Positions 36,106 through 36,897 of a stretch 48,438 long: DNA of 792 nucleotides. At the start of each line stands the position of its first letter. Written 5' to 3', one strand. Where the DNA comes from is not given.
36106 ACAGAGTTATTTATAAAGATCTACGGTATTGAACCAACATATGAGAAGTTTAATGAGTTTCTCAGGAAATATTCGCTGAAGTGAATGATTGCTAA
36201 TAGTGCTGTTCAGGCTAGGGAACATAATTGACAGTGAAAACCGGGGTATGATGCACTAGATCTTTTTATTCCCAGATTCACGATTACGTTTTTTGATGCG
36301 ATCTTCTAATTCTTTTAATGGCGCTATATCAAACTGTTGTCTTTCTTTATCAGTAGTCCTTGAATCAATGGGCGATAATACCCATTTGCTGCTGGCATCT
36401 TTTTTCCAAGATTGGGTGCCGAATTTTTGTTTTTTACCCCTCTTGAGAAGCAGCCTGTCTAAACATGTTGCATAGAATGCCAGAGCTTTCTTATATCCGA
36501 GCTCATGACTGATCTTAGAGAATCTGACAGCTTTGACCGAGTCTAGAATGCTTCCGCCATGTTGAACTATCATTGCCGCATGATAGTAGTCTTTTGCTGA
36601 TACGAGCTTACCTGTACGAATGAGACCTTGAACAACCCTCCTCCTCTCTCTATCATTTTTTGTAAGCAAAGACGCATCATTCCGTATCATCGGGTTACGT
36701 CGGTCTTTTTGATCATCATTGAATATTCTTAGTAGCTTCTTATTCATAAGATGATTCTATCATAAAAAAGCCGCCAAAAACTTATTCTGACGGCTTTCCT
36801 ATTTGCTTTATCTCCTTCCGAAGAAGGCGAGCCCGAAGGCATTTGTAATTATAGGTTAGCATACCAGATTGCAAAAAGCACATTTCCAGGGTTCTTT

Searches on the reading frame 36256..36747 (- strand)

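Call 7: search_protein_families(library=pfam, proteins=[window:36256-36747:-], max_evalue=0.01)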
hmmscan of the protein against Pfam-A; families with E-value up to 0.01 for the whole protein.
window:36256-36747:- (163 aa): 1 family
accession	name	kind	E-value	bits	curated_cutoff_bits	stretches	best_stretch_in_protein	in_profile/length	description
PF20329.3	DUF6624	-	0.003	17.5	27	1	32-147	46-160/173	Family of unknown function (DUF6624)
